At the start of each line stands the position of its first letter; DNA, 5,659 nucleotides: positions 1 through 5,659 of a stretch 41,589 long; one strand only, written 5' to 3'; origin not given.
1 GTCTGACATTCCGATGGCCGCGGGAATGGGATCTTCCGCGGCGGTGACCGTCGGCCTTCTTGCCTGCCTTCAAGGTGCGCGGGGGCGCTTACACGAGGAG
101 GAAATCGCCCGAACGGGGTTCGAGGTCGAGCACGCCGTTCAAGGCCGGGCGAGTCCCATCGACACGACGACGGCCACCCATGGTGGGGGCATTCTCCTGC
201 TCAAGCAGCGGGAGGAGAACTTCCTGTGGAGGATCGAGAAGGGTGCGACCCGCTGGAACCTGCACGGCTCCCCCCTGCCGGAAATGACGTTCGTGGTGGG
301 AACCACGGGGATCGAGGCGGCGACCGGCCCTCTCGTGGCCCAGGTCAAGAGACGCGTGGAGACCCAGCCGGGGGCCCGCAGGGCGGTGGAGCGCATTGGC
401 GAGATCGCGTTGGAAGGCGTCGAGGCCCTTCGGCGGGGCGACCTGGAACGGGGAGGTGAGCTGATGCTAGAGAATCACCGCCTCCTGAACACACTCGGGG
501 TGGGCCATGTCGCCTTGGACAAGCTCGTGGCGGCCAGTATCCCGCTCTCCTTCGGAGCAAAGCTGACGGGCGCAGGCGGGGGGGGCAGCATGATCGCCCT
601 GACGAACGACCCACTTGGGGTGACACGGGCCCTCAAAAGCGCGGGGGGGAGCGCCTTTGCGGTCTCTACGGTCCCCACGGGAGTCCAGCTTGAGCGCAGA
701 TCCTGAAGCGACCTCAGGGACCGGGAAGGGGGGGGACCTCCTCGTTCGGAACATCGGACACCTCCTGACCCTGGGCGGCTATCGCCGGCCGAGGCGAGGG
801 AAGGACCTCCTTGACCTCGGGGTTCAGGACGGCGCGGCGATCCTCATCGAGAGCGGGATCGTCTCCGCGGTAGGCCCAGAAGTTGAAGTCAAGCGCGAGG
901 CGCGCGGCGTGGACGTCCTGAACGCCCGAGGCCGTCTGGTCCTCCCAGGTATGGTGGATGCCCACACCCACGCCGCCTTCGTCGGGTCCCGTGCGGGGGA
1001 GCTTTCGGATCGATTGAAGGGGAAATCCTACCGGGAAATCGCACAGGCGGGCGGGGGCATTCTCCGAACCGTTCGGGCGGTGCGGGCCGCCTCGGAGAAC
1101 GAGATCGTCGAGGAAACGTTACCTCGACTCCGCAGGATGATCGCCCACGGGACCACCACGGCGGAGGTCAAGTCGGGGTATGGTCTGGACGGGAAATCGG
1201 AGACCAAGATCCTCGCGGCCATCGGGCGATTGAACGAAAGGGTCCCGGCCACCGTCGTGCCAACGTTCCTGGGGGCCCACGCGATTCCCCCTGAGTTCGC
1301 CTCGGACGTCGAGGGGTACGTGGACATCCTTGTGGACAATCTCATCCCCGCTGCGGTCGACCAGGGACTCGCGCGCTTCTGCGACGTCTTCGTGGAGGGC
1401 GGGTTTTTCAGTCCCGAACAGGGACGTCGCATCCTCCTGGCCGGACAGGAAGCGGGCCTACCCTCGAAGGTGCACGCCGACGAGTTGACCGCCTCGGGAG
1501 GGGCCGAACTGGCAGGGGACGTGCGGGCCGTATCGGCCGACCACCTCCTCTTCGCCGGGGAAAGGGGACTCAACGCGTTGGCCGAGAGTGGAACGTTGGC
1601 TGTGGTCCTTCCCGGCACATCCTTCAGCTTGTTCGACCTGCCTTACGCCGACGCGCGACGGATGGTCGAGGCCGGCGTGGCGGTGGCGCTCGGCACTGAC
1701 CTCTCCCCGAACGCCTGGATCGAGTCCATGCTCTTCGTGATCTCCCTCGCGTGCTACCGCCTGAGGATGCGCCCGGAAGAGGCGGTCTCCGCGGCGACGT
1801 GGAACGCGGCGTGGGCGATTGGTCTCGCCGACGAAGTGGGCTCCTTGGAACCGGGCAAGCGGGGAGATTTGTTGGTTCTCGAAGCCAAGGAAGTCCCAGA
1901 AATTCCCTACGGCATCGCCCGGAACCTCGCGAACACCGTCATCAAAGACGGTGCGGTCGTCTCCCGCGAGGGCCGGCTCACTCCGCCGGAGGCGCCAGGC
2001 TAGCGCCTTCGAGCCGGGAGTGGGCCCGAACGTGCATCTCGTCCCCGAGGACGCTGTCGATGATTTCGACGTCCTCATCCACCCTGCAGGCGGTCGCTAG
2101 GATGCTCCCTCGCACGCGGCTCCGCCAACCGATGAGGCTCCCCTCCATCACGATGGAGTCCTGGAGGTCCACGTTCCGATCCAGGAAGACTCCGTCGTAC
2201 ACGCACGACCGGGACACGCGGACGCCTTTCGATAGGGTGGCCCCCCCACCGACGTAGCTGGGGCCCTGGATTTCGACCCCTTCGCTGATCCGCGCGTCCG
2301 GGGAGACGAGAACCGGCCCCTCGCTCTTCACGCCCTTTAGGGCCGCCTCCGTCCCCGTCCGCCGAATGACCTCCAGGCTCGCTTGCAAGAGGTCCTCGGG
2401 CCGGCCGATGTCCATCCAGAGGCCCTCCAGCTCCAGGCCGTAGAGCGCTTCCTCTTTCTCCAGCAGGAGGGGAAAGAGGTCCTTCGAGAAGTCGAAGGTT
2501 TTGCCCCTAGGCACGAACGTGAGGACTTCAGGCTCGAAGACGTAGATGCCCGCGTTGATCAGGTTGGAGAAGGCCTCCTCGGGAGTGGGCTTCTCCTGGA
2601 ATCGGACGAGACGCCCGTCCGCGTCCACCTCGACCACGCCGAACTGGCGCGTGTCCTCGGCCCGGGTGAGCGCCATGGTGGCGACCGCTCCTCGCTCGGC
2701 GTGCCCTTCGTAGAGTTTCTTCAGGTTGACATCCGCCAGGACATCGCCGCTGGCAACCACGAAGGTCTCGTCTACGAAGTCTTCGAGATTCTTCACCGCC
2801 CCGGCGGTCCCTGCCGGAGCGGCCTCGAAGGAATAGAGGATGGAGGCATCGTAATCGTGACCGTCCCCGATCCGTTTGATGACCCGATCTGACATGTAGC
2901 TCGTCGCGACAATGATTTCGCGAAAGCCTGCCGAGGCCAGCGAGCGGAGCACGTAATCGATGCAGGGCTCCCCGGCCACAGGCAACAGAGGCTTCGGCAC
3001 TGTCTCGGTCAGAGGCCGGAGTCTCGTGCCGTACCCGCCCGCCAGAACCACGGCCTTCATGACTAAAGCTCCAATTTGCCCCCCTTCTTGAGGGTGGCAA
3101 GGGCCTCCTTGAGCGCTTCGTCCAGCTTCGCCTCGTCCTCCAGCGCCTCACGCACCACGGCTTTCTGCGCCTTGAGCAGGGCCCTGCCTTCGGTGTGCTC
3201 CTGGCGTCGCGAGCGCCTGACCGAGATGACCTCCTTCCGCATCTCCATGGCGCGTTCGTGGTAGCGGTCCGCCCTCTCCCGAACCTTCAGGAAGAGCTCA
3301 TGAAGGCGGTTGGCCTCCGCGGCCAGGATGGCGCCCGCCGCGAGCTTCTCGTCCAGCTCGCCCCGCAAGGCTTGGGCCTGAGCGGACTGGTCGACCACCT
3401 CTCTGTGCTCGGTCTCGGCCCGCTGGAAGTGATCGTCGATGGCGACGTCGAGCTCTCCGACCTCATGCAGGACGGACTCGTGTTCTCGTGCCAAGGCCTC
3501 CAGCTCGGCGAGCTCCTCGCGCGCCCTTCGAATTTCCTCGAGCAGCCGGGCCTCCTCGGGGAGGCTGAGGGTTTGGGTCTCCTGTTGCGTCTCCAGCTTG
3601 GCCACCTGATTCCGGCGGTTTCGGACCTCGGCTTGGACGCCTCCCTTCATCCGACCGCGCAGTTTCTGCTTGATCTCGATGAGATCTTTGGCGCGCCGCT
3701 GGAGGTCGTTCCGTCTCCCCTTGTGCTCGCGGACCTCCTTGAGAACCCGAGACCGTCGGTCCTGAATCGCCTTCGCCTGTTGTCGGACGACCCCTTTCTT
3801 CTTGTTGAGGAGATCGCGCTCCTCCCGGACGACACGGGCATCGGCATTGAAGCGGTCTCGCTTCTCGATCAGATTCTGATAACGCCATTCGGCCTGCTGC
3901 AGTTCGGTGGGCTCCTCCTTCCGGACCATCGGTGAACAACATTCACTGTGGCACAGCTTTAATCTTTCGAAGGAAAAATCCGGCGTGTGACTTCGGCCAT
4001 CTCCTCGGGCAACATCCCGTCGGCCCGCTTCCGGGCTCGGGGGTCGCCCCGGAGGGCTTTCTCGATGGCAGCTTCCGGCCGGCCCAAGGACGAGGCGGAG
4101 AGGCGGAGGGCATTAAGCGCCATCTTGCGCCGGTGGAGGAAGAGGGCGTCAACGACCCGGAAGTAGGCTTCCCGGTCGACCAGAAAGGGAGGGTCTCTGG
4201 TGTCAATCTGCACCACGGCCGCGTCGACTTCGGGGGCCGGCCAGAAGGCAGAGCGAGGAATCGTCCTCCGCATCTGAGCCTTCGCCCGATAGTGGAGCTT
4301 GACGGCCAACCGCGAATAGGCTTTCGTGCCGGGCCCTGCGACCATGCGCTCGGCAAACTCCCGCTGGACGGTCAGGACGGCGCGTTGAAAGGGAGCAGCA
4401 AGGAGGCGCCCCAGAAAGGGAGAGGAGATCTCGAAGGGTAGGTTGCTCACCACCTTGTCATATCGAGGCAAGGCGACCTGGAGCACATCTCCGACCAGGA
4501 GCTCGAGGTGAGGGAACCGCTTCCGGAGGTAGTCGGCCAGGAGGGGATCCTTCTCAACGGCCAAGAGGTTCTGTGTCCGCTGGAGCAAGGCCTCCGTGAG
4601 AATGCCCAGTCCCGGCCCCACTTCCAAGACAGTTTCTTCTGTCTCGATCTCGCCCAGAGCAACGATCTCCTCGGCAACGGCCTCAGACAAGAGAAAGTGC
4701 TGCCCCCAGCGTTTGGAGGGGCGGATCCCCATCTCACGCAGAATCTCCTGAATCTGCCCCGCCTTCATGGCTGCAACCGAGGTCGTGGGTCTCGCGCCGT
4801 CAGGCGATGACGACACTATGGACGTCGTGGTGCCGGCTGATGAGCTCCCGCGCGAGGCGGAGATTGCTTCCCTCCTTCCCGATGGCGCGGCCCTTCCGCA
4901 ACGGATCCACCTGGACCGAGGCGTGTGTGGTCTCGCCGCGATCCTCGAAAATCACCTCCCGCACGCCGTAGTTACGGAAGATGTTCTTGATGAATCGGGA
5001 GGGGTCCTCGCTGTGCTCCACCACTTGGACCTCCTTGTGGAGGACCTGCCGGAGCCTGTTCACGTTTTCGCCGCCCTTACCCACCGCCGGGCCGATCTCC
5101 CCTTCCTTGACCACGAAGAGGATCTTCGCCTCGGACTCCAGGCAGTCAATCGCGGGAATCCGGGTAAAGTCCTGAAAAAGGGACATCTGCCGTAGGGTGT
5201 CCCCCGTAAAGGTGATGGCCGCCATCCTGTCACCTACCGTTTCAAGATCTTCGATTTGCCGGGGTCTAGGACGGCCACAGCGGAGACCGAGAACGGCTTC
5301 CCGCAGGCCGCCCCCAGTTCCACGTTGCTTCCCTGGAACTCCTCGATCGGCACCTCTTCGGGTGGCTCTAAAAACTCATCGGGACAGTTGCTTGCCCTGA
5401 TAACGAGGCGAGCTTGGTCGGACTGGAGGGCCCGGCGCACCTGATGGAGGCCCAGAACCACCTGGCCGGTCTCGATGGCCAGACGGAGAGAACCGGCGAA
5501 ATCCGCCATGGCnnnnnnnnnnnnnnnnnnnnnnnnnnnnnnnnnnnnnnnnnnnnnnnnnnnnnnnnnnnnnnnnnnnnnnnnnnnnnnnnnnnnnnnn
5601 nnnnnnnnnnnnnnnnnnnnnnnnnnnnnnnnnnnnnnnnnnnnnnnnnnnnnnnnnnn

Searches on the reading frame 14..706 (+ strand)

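Call 21: search_protein_families(library=pfam, proteins=[window:14-706:+])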
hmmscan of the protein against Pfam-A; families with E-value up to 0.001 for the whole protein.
window:14-706:+ (230 aa): 2 families
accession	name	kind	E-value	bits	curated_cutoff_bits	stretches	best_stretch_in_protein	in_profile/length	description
PF08544.19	GHMP_kinases_C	-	2.4e-09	37.9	21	1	137-201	3-70/85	GHMP kinases C terminal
PF00288.32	GHMP_kinases_N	-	1.5e-08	35.2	22.3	1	2-58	29-87/87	GHMP kinases N terminal domain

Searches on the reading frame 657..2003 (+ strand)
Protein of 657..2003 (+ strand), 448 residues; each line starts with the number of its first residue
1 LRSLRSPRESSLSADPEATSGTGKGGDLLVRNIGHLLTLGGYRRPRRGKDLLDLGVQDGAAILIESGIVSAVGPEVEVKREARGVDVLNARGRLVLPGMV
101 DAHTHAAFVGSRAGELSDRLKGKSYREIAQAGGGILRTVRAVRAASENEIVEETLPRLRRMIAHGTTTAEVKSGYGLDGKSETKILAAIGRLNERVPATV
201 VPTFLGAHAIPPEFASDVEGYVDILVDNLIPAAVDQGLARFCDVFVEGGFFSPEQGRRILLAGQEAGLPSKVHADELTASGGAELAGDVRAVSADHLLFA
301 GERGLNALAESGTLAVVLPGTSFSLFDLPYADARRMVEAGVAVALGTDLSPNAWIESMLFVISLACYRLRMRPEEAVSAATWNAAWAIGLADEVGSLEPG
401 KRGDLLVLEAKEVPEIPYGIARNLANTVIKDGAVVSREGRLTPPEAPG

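Call 21: search_protein_families(library=pfam, proteins=[window:657-2003:+])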
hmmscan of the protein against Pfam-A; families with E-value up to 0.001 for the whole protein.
window:657-2003:+ (448 aa): 2 families
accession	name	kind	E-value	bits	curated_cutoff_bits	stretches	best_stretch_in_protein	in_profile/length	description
PF01979.26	Amidohydro_1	-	3e-21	76.5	25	1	324-433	226-343/345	Amidohydrolase family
PF07969.17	Amidohydro_3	-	1.2e-20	74.9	29.7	2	251-435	259-471/472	Amidohydrolase family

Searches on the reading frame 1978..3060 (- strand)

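Call 21: search_protein_families(library=pfam, proteins=[window:1978-3060:-])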
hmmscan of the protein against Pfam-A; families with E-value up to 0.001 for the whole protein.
window:1978-3060:- (360 aa): 5 families
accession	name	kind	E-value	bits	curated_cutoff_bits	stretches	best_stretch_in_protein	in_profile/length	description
PF00483.29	NTP_transferase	-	1.3e-55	189.1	21.2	1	2-231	1-242/245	Nucleotidyl transferase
PF12804.13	NTP_transf_3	-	1.6e-11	45.1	27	1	3-107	1-96/160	MobA-like NTP transferase domain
PF25084.1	LbH_EIF2B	-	2.2e-10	40.9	54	2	248-316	20-87/105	EIF2B subunit epsilon LbH domain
PF24894.1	Hexapep_GlmU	-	4.5e-10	40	23.3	2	268-333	19-83/104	GlmU-like, C-terminal hexapeptide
PF25087.1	GMPPB_C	-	6e-05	23.1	39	1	248-347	3-97/110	GMPPB C-terminal domain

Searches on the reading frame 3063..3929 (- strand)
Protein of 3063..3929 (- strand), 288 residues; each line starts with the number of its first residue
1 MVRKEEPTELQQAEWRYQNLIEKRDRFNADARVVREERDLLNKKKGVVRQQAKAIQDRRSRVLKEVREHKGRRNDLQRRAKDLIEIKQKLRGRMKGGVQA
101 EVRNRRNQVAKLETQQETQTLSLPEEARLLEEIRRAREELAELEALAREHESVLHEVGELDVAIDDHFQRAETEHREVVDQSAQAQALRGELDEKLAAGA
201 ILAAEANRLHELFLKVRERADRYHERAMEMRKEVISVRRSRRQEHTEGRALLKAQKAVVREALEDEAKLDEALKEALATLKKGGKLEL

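Call 21: search_protein_families(library=pfam, proteins=[window:3063-3929:-])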
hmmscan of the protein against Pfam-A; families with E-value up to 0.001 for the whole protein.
window:3063-3929:- (288 aa): 1 family
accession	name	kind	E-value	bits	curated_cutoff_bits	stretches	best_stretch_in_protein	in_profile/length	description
PF23435.1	DUF7121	-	8e-10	39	29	1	20-284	44-305/307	Family of unknown function (DUF7121)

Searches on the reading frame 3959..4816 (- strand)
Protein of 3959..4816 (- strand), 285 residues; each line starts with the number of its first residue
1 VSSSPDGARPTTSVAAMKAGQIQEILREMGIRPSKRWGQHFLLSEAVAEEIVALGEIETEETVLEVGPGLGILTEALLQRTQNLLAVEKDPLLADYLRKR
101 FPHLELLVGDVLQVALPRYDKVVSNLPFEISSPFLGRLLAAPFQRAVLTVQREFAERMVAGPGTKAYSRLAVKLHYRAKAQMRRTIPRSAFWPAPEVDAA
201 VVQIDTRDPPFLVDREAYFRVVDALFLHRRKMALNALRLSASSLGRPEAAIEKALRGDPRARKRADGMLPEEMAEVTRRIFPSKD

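Call 21: search_protein_families(library=pfam, proteins=[window:3959-4816:-])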
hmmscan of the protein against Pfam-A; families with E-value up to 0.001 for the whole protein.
window:3959-4816:- (285 aa): 2 families
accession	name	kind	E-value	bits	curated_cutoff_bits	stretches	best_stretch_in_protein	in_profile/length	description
PF00398.26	RrnaAD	-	2.1e-45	155.3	24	1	35-238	6-224/263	Ribosomal RNA adenine dimethylase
PF13649.12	Methyltransf_25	-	7.1e-05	23.9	27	1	63-130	1-76/97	Methyltransferase domain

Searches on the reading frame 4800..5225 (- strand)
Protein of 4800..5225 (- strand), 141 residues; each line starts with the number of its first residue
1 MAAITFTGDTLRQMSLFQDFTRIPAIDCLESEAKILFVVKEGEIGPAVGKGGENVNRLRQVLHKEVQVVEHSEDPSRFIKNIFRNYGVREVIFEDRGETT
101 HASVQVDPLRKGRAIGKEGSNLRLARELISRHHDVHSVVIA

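Call 21: search_protein_families(library=pfam, proteins=[window:4800-5225:-])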
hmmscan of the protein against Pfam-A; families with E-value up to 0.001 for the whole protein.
window:4800-5225:- (141 aa): 4 families
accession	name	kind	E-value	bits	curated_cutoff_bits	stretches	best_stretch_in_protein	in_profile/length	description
PF07650.23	KH_2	-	3.1e-12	46.6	22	1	31-72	23-64/78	KH domain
PF13184.12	KH_5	-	7.2e-11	42.5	27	1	33-92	3-68/69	NusA-like KH domain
PF13083.13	KH_KhpA-B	-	5.9e-05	23.3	32.1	0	78-123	7-52/73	KhpA/KhpB, KH domain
PF00013.35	KH_1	-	0.0001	22.4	21.5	0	43-77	10-46/66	KH domain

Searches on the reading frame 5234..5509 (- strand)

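Call 21: search_protein_families(library=pfam, proteins=[window:5234-5509:-])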
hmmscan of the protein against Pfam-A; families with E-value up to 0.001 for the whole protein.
window:5234-5509:- (91 aa): 1 family
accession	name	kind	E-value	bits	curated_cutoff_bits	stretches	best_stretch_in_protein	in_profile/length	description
PF01248.31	Ribosomal_L7Ae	-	6.7e-16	58.2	22.1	1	6-89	5-94/95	Ribosomal protein L7Ae/L30e/S12e/Gadd45 family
